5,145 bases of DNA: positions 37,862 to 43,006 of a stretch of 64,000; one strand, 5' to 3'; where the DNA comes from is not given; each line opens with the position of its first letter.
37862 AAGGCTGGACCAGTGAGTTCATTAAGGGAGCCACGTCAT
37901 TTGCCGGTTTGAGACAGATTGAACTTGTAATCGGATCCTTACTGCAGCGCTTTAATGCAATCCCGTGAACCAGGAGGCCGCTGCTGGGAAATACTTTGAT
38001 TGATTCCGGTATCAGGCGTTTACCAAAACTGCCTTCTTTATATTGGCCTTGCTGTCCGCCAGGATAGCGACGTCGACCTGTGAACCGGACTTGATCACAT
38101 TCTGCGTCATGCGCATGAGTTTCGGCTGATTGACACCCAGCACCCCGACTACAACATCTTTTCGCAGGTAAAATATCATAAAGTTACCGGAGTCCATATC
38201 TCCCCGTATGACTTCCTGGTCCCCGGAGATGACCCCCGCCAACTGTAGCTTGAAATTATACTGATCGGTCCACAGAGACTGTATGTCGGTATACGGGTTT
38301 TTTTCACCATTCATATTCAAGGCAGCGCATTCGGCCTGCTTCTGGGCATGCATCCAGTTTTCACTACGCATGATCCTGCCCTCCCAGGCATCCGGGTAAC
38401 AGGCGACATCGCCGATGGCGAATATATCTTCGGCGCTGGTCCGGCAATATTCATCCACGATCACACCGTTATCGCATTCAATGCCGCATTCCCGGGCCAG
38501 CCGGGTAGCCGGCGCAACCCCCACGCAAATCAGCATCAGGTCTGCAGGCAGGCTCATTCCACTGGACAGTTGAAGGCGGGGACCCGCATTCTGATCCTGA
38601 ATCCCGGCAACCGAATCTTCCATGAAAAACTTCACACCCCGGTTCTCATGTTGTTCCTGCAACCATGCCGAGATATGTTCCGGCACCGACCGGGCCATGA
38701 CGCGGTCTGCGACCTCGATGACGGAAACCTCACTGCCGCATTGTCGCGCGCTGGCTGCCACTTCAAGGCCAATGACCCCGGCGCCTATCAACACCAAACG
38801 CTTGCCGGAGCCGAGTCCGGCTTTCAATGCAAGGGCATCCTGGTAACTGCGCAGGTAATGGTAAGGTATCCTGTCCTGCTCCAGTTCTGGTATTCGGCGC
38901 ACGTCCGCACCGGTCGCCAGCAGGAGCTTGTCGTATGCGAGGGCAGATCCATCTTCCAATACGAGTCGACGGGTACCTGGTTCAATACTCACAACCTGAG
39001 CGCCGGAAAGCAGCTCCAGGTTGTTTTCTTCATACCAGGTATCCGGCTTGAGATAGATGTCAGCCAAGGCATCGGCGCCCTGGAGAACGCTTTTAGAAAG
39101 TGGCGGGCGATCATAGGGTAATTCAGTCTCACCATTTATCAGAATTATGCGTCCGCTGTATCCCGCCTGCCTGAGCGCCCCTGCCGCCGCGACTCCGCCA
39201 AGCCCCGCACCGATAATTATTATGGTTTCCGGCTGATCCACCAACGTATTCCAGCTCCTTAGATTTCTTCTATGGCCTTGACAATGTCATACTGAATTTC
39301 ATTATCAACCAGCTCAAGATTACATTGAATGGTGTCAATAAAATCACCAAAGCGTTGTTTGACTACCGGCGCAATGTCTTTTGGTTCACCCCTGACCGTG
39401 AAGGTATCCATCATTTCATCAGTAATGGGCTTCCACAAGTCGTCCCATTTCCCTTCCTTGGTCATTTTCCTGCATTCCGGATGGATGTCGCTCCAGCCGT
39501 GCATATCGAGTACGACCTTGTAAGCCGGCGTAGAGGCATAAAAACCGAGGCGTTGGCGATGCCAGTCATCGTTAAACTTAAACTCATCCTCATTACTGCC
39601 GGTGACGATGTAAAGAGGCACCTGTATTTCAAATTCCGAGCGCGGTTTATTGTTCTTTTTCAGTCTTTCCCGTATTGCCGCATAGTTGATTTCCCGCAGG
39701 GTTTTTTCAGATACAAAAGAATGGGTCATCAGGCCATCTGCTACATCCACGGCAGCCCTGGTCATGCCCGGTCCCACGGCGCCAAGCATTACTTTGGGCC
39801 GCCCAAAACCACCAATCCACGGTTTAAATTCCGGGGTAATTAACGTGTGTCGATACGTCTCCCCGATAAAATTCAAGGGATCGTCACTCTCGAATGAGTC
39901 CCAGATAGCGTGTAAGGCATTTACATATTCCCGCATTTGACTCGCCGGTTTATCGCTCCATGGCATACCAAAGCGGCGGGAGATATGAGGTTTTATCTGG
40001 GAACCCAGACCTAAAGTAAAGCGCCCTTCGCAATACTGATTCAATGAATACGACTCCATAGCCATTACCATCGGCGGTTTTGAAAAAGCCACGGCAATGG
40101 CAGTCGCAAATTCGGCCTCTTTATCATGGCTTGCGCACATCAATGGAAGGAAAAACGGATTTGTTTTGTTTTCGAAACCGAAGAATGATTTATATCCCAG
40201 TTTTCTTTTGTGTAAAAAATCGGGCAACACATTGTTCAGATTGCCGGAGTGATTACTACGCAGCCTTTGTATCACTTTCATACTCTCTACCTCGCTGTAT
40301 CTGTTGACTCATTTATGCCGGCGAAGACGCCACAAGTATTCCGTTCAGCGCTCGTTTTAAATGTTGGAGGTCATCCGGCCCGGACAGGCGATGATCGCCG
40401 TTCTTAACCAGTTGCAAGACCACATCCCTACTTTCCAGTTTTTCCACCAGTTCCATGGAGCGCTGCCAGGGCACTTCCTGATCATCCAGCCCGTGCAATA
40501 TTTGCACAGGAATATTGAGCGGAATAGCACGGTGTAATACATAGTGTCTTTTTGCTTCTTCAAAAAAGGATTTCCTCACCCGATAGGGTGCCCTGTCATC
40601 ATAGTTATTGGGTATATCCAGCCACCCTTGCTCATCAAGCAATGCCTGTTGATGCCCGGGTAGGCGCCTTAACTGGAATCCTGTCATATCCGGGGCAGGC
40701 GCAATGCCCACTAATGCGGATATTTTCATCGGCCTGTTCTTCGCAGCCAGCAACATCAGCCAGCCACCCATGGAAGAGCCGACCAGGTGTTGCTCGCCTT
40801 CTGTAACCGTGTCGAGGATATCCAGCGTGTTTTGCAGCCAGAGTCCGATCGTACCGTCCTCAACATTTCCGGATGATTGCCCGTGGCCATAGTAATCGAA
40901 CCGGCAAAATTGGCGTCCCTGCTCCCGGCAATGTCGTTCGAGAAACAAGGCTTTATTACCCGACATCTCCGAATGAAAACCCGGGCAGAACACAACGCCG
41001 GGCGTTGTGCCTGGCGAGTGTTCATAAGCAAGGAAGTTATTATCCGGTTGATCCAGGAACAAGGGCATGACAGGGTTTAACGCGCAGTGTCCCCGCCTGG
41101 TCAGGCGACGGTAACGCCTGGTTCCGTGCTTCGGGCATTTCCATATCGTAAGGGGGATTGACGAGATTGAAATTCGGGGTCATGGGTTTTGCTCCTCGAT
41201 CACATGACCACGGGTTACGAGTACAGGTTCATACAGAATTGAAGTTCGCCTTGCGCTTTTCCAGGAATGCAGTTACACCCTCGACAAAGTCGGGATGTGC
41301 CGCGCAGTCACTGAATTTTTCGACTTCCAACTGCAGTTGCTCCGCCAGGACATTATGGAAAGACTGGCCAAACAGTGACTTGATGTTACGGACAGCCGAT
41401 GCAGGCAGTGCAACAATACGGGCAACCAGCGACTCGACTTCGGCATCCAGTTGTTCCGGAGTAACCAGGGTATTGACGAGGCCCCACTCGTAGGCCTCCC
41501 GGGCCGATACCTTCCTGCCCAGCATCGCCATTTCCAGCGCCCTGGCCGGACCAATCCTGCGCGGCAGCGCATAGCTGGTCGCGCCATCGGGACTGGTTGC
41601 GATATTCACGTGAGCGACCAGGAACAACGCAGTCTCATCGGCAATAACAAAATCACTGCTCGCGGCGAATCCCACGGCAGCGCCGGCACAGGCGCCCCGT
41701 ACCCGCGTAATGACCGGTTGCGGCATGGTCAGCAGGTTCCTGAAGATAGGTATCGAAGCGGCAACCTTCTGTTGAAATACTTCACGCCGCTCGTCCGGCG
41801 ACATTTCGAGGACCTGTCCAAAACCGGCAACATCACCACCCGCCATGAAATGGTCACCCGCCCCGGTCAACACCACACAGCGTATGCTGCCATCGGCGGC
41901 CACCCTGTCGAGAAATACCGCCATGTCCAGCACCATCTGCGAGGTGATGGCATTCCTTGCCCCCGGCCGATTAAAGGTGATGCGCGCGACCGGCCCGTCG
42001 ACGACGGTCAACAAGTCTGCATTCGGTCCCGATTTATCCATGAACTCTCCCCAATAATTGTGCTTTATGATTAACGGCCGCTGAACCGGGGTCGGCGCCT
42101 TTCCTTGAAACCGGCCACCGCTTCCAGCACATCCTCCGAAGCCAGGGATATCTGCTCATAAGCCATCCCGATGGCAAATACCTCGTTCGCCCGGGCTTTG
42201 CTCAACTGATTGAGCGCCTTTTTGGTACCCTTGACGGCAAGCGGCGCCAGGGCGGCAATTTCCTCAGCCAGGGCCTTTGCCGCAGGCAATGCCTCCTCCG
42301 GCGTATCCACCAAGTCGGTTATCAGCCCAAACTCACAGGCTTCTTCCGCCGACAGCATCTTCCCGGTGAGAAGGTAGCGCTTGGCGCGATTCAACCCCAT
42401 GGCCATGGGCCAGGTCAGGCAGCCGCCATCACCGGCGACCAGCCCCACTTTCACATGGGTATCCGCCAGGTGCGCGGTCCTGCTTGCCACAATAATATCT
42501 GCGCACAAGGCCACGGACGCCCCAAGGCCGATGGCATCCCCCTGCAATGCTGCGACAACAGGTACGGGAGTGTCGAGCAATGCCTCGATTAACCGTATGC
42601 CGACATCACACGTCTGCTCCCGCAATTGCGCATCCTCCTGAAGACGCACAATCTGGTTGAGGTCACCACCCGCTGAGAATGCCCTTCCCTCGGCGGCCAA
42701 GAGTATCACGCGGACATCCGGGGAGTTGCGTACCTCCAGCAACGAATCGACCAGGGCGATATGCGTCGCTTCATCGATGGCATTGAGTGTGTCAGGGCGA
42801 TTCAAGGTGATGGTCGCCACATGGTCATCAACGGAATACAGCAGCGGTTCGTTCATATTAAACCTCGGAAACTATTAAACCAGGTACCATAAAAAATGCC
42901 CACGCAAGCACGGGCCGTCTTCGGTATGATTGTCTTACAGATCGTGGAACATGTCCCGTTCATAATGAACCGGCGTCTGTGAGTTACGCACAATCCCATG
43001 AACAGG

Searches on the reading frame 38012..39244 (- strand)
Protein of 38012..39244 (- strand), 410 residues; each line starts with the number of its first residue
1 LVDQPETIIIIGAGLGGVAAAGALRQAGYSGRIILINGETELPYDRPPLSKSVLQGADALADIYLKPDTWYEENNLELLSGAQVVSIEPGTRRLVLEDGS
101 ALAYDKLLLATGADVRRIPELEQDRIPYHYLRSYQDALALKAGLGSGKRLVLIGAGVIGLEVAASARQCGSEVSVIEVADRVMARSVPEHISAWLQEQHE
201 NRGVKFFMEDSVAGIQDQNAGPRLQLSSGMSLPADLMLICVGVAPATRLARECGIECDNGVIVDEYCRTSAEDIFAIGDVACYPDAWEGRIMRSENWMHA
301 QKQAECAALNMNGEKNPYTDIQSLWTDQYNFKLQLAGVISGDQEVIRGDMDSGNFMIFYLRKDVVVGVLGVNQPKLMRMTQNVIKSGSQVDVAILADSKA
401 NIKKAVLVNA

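Call 6: search_protein_families(library=pfam, proteins=[window:38012-39244:-])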
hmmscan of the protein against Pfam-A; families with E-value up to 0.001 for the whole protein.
window:38012-39244:- (410 aa): 11 families
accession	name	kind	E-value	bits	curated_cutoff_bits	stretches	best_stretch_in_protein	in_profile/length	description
PF07992.20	Pyr_redox_2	-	4.8e-70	236.7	26.1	1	8-304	3-291/291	Pyridine nucleotide-disulphide oxidoreductase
PF14759.12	Reductase_C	-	4.3e-21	75.7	25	1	324-405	2-84/85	Reductase C-terminal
PF00070.33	Pyr_redox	-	1.4e-19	70.8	22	1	149-221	1-72/82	Pyridine nucleotide-disulphide oxidoreductase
PF13738.12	Pyr_redox_3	-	2.7e-08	33.9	30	1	73-278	93-305/305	Pyridine nucleotide-disulphide oxidoreductase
PF01266.30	DAO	-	3.5e-06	27.2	27.9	0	72-127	160-220/353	FAD dependent oxidoreductase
PF03486.20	HI0933_like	-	8.7e-06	25.8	50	0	149-182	2-35/244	HI0933-like protein Rossmann domain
PF13454.12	NAD_binding_9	-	6.1e-05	23.5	21.8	0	191-243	103-154/155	FAD-NAD(P)-binding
PF01134.28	GIDA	-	8.9e-05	22.1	22.1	0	8-37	2-31/391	Glucose inhibited division protein A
PF00890.30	FAD_binding_2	-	0.0001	22.1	20.4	0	8-40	2-32/414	FAD binding domain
PF13450.12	NAD_binding_8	-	0.00011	22.9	21.9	0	153-182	2-31/68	NAD(P)-binding Rossmann-like domain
PF14721.12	AIF_C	-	0.00073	20.4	25.9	0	352-385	96-129/130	Apoptosis-inducing factor, mitochondrion-associated, C-term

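Call 38: search_solved_structures(query=window:38012-39244:-, max_evalue=1e-30)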
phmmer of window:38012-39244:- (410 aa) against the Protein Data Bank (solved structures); distinct sequences matched with E-value up to 1e-30: 43.
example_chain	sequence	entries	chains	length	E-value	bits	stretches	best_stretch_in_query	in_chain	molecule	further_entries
1d7y_A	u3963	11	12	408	5.2e-76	259.5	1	7-405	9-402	FERREDOXIN REDUCTASE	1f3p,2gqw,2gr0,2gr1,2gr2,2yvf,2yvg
4h4p_A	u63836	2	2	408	1.3e-75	258.2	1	7-405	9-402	Biphenyl dioxygenase ferredoxin reductase subunit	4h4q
4h4t_A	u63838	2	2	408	1.4e-75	258.1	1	7-405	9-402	Biphenyl dioxygenase ferredoxin reductase subunit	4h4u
4h4z_A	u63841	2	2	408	2.8e-75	257.1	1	7-405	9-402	Biphenyl dioxygenase ferredoxin reductase subunit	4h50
4h4r_A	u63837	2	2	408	6.9e-75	255.8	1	7-405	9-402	Biphenyl dioxygenase ferredoxin reductase subunit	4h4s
4h4x_A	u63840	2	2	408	7.5e-75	255.7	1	7-405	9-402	Biphenyl dioxygenase ferredoxin reductase subunit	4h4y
2gr3_A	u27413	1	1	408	1.2e-74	255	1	7-405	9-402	ferredoxin reductase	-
4h4v_A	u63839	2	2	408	1.8e-74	254.4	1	7-405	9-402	Biphenyl dioxygenase ferredoxin reductase subunit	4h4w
3lxd_A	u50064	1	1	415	3.2e-73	250.3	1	7-404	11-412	FAD-dependent pyridine nucleotide-disulphide oxidoreductase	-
3ef6_A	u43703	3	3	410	4.7e-71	243.2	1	8-406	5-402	Toluene 1,2-dioxygenase system ferredoxin--NAD(+) reductase | TodA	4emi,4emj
3fg2_P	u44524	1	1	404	5.6e-71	242.9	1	6-405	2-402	Putative rubredoxin reductase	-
1q1r_A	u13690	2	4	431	4.2e-66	226.9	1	6-406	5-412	Putidaredoxin reductase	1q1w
3lb8_A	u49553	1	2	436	5.1e-66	226.6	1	6-406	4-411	Putidaredoxin reductase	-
9li3_A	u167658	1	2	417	1.7e-61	211.7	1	7-402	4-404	Ferredoxin--NAD(+) reductase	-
6tuk_B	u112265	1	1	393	1.5e-43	152.6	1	6-402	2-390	Putative oxidoreductase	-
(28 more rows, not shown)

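Call 59: search_protein_families(library=ncbifam, proteins=[window:38012-39244:-], max_evalue=1e-10)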
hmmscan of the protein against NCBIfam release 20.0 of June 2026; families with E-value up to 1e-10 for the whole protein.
window:38012-39244:- (410 aa): 33 families (the best 25 are shown)
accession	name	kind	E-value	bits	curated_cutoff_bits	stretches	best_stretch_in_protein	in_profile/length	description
NF042949.2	3PPDioc_HcaD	equivalog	8.1e-115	383.6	450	1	6-391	2-385/386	3-phenylpropionate/cinnamic acid dioxygenase ferredoxin--NAD(+) reductase subunit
NF041682.1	ant_diox_AndAa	equivalog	2.5e-98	329.5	650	1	6-403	4-403/406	anthranilate 1,2-dioxygenase system ferredoxin--NAD(+) reductase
NF007286.0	PRK09754.1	equivalog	4.5e-98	328.6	447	1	6-403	4-398/400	phenylpropionate dioxygenase ferredoxin reductase subunit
NF045765.1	PhenlGlyoxDHPadH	equivalog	2.1e-57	194.9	475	1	9-377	6-379/416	NADH-dependent phenylglyoxylate dehydrogenase subunit epsilon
TIGR02374.1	nitri_red_nirB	equivalog_domain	7.5e-51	173.5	578.35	1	8-289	1-286/794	nitrite reductase large subunit NirB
NF003437.0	PRK04965.1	equivalog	1e-47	163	392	1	7-292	4-282/378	NADH:flavorubredoxin reductase NorW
TIGR01350.1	lipoamide_DH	equivalog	5.2e-33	114.4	408.8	1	100-281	128-309/461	dihydrolipoyl dehydrogenase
NF007123.0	PRK09564.1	equivalog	5.9e-32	110.9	458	1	8-318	3-321/444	CoA-disulfide reductase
TIGR03385.1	CoA_CoA_reduc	equivalog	6.2e-32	110.9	578.8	1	8-316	2-318/439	CoA-disulfide reductase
NF011565.0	PRK14989.1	subfamily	6.3e-32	110.5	883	1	8-289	6-291/847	nitrite reductase large subunit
NF046103.1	NOXase_Strep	equivalog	1e-25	90.7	600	1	8-282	2-282/442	H2O-forming NADH oxidase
TIGR02053.1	MerA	equivalog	3.7e-23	82.2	454.45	1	92-323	117-340/465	mercury(II) reductase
NF005884.0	PRK07846.1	equivalog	1.3e-21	76.8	501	1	75-281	105-304/454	mycothione reductase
NF003585.0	PRK05249.1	equivalog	3.9e-21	75.2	465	1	70-284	104-316/464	Si-specific NAD(P)(+) transhydrogenase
TIGR01424.1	gluta_reduc_2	equivalog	7.4e-21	74.2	606.05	1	73-281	102-303/446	glutathione-disulfide reductase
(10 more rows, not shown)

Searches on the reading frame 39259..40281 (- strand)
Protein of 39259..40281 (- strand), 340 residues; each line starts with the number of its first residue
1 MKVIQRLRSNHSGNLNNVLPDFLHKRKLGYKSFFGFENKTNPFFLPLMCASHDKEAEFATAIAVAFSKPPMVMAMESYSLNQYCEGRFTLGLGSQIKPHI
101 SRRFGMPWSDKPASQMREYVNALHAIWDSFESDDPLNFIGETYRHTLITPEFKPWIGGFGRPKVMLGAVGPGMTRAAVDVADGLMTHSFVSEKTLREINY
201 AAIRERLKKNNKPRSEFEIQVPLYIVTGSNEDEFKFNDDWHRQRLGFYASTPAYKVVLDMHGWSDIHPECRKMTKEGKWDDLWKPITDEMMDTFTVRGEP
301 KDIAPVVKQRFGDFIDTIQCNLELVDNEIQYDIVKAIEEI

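Call 6: search_protein_families(library=pfam, proteins=[window:39259-40281:-])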
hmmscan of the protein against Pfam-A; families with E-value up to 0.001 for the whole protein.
window:39259-40281:- (340 aa): 1 family
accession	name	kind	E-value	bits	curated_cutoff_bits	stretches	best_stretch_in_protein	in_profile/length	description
PF00296.26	Bac_luciferase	-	9.5e-38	130.7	27.9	1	28-305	35-302/314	Luciferase-like monooxygenase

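Call 59: search_protein_families(library=ncbifam, proteins=[window:39259-40281:-], max_evalue=1e-10)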
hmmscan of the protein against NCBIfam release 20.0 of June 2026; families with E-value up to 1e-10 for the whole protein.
window:39259-40281:- (340 aa): 8 families
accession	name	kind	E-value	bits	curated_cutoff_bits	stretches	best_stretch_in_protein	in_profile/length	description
TIGR03617.1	F420_MSMEG_2256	subfamily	5.1e-100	334.5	278.15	1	27-335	6-314/318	TIGR03617 family F420-dependent LLM class oxidoreductase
TIGR03564.1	F420_MSMEG_4879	subfamily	6.9e-23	81.6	234.25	1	49-266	33-236/265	TIGR03564 family F420-dependent LLM class oxidoreductase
TIGR03555.1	F420_mer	equivalog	5e-17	62.3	348.7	1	50-308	48-292/325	5,10-methylenetetrahydromethanopterin reductase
NF002619.0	PRK02271.1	equivalog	3.2e-16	59.5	276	1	42-308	42-293/329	5,10-methylenetetrahydromethanopterin reductase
TIGR03559.1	F420_Rv3520c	subfamily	1.1e-15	57.5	335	1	11-305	8-309/325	LLM class F420-dependent oxidoreductase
TIGR03841.1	F420_Rv3093c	subfamily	9e-15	54.8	213.65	1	26-308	20-282/298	LLM class F420-dependent oxidoreductase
TIGR04024.1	F420_NP1902A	hypoth_equivalog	3.7e-13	48.9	345.4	1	49-312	49-300/330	TIGR04024 family LLM class F420-dependent oxidoreductase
TIGR03619.1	F420_Rv2161c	subfamily_domain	9.4e-12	45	166.9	1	40-250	44-237/247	TIGR03619 family F420-dependent LLM class oxidoreductase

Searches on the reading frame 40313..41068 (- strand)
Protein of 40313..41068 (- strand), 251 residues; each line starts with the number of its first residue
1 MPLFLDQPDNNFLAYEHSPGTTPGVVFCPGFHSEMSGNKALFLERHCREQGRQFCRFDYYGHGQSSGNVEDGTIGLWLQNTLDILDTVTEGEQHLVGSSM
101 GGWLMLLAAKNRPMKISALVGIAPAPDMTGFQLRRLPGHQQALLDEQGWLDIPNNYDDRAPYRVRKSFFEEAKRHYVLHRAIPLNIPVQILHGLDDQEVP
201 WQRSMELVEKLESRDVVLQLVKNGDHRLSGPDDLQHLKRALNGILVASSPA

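Call 6: search_protein_families(library=pfam, proteins=[window:40313-41068:-])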
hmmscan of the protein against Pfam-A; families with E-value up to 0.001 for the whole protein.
window:40313-41068:- (251 aa): 5 families
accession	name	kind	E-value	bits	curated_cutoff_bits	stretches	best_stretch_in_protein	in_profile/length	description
PF12146.15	Hydrolase_4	-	5.6e-16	59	27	2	25-128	7-113/239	Serine aminopeptidase, S33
PF00561.26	Abhydrolase_1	-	1.3e-13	51.7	25.8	1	25-138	3-114/245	alpha/beta hydrolase fold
PF00326.27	Peptidase_S9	-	1.2e-10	41.7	22.6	1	95-234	68-195/213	Prolyl oligopeptidase family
PF12697.13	Abhydrolase_6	-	2.3e-10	42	26.3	1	25-226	1-204/217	Alpha/beta hydrolase family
PF02129.25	Peptidase_S15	-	0.00023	21.4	23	0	173-226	210-260/262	X-Pro dipeptidyl-peptidase (S15 family)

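Call 59: search_protein_families(library=ncbifam, proteins=[window:40313-41068:-], max_evalue=1e-10)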
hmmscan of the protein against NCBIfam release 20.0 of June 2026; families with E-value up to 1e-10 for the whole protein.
window:40313-41068:- (251 aa): 1 family
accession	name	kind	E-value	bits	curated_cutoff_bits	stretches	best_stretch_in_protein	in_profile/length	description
NF011457.0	PRK14875.1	equivalog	1.2e-14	54.1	307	1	17-125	127-232/372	acetoin dehydrogenase dihydrolipoyllysine-residue acetyltransferase subunit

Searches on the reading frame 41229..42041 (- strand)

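Call 6: search_protein_families(library=pfam, proteins=[window:41229-42041:-])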
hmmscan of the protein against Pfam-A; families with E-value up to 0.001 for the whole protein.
window:41229-42041:- (270 aa): 2 families
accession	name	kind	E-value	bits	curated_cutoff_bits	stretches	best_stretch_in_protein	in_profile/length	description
PF00378.25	ECH_1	-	5.3e-51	173.8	27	1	18-268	6-249/251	Enoyl-CoA hydratase/isomerase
PF16113.10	ECH_2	-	5.5e-32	112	27.2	1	19-207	2-186/335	Enoyl-CoA hydratase/isomerase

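Call 59: search_protein_families(library=ncbifam, proteins=[window:41229-42041:-], max_evalue=1e-10)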
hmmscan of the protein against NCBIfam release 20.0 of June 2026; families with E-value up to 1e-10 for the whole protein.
window:41229-42041:- (270 aa): 66 families (the best 25 are shown)
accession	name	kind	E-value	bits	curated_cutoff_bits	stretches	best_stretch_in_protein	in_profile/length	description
TIGR02280.1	PaaB1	equivalog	3.2e-54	184.1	345.15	1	11-268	2-254/256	2-(1,2-epoxy-1,2-dihydrophenyl)acetyl-CoA isomerase PaaG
NF004635.0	PRK05981.1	equivalog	4e-54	183.9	351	1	14-268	10-264/266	enoyl-CoA hydratase/isomerase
NF046063.1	oxepin_alt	equivalog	1.5e-53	181.9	300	1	15-265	7-253/254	oxepin-CoA hydrolase, alternative type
NF005700.0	PRK07511.1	subfamily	2e-51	175.1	274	1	9-268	4-259/260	enoyl-CoA hydratase family protein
NF006008.0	PRK08139.1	equivalog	2.2e-47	161.8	313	1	10-268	13-264/266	enoyl-CoA hydratase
NF006699.0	PRK09245.1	subfamily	2.6e-45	154.8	354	1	10-268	5-264/266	crotonase/enoyl-CoA hydratase family protein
NF051848.1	EnCoAHydtEchA19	equivalog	4.1e-45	154.3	400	1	15-268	7-256/258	enoyl-CoA hydratase EchA19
NF050134.1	TdecoylIsomFabM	equivalog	1.1e-43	149.6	400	1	14-268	8-259/261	trans-2-decenoyl-ACP isomerase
NF006107.0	PRK08258.1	equivalog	1.4e-43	149.1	330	1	12-268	21-275/277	enoyl-CoA hydratase family protein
NF005804.0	PRK07659.1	equivalog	1.1e-42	146.4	311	1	14-268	12-258/260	enoyl-CoA hydratase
NF004857.0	PRK06210.1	equivalog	3.6e-42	144.7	341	1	12-269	13-274/275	enoyl-CoA hydratase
NF042430.2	EnCoAhydt_DpgD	equivalog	6.7e-41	140.4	400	1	16-268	5-256/258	enoyl-CoA-hydratase DpgD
NF005575.0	PRK07260.1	equivalog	9.2e-41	140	335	1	13-268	9-261/263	enoyl-CoA hydratase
NF005803.0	PRK07658.1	equivalog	1.3e-40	139.4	313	1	13-268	7-255/257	enoyl-CoA hydratase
NF004475.0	PRK05809.1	subfamily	1.5e-40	139.3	394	1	14-268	10-258/260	short-chain-enoyl-CoA hydratase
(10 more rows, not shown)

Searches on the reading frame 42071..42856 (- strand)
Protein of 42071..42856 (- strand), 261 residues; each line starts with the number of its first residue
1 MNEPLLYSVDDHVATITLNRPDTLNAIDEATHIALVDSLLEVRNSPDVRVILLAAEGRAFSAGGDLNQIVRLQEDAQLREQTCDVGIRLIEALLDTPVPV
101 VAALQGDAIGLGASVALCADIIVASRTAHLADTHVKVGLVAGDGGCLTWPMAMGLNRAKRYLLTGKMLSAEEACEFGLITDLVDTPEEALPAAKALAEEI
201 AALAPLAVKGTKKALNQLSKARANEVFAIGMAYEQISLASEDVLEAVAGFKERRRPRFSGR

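Call 6: search_protein_families(library=pfam, proteins=[window:42071-42856:-])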
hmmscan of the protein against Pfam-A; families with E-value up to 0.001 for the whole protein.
window:42071-42856:- (261 aa): 2 families
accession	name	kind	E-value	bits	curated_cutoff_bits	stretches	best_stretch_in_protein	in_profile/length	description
PF00378.25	ECH_1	-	1.6e-48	165.7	27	1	11-260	4-250/251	Enoyl-CoA hydratase/isomerase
PF16113.10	ECH_2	-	2.8e-27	96.5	27.2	1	14-185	2-174/335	Enoyl-CoA hydratase/isomerase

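Call 59: search_protein_families(library=ncbifam, proteins=[window:42071-42856:-], max_evalue=1e-10)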
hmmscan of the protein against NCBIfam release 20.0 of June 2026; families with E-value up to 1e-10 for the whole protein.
window:42071-42856:- (261 aa): 66 families (the best 25 are shown)
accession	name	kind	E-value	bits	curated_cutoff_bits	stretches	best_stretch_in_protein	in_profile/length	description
NF005595.0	PRK07327.1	subfamily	3.2e-57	193.7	292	1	10-259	19-266/271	enoyl-CoA hydratase/isomerase family protein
NF006699.0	PRK09245.1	subfamily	4.4e-57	193.4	354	1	1-260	1-265/266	crotonase/enoyl-CoA hydratase family protein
NF051848.1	EnCoAHydtEchA19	equivalog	3.7e-53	180.7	400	1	10-261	7-258/258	enoyl-CoA hydratase EchA19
NF006007.0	PRK08138.1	subfamily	2.9e-48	164.5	355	1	9-261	14-261/261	enoyl-CoA hydratase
NF042430.2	EnCoAhydt_DpgD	equivalog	1.1e-46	159.4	400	1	7-260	1-257/258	enoyl-CoA-hydratase DpgD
NF006100.0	PRK08252.1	subfamily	1.7e-46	158.9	282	1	3-261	3-254/254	crotonase/enoyl-CoA hydratase family protein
NF006107.0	PRK08258.1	equivalog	3.7e-45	154.4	330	1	5-261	19-277/277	enoyl-CoA hydratase family protein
NF004840.0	PRK06190.1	equivalog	6.9e-45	153.7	253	1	5-233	6-231/260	enoyl-CoA hydratase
NF005126.0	PRK06563.1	subfamily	2.5e-44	151.6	261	1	7-261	11-263/263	crotonase/enoyl-CoA hydratase family protein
NF005073.0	PRK06495.1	subfamily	1.2e-43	149.2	296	1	6-261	7-257/257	enoyl-CoA hydratase/isomerase family protein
TIGR02280.1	PaaB1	equivalog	3.5e-43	148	345.15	1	6-261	2-256/256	2-(1,2-epoxy-1,2-dihydrophenyl)acetyl-CoA isomerase PaaG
NF046063.1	oxepin_alt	equivalog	4.7e-43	147.5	300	1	8-257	5-254/254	oxepin-CoA hydrolase, alternative type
NF005804.0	PRK07659.1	equivalog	1.1e-42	146.3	311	1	6-260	9-259/260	enoyl-CoA hydratase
NF004794.0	PRK06142.1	equivalog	1.7e-41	142.7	308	1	8-260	11-272/273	crotonase/enoyl-CoA hydratase family protein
NF005802.0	PRK07657.1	equivalog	3.7e-41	141.4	363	1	8-260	9-259/260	enoyl-CoA hydratase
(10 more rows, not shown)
